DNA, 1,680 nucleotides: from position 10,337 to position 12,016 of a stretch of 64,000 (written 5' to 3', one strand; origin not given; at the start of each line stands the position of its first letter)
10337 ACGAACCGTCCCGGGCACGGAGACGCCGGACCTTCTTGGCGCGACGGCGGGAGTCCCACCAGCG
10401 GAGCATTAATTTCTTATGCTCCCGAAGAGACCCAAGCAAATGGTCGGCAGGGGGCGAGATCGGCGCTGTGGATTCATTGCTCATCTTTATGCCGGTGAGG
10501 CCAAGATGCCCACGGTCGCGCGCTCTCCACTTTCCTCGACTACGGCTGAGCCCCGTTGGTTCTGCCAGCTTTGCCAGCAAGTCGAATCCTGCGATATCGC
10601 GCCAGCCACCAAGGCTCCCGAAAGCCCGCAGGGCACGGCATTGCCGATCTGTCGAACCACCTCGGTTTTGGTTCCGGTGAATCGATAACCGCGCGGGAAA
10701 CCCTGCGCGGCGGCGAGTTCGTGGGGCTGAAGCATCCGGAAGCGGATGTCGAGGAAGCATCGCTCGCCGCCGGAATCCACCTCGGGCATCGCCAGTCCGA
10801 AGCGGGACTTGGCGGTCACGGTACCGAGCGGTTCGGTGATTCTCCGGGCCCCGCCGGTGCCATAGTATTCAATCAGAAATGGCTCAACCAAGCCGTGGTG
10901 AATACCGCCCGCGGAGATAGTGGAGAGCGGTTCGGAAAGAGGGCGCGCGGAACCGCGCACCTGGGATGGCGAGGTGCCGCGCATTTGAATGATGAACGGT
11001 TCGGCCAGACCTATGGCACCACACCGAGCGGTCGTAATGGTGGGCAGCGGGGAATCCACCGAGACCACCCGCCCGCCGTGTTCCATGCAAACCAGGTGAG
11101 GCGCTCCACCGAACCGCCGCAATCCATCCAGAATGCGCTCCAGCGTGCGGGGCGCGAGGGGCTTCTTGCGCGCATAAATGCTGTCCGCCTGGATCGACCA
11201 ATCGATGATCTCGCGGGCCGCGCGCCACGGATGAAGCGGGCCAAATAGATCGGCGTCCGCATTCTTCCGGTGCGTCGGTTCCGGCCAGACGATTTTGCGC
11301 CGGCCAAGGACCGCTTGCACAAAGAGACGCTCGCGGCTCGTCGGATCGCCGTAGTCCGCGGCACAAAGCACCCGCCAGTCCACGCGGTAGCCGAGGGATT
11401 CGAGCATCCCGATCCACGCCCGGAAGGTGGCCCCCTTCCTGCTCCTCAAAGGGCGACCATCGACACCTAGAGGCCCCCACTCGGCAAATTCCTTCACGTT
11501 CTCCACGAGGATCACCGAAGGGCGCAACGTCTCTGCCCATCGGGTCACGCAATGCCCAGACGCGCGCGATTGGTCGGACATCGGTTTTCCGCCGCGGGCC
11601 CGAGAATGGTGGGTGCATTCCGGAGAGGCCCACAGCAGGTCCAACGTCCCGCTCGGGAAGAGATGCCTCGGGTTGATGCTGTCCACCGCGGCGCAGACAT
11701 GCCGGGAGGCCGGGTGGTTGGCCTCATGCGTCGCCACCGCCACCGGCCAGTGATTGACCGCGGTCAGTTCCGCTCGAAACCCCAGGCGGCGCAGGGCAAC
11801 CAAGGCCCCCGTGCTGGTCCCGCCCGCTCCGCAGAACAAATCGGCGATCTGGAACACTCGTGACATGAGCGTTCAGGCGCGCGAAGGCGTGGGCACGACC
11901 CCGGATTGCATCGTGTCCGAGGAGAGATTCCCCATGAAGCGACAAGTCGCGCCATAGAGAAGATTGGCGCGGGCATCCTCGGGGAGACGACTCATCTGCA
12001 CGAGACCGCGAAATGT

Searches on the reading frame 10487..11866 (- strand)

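Call 44: search_protein_families(library=phrogs, proteins=[window:10487-11866:-], max_evalue=0.00001)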
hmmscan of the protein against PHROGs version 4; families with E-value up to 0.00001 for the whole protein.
window:10487-11866:- (459 aa): 6 families
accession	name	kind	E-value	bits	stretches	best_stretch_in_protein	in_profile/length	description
phrog_116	-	other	2.2e-77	262.1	1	5-415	208-481/779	DNA methyltransferase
phrog_363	-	other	5.9e-30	105.5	1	4-196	53-224/327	DNA methyltransferase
phrog_29443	-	unknown function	9.6e-29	101.3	1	7-156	5-151/273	-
phrog_23072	-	other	4.1e-25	90.1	1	262-424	206-388/400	DNA methyltransferase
phrog_5999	-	other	1.3e-22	80.9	1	6-101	4-95/109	DNA methyltransferase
phrog_13621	-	unknown function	1.6e-11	45.2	1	362-422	40-107/121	-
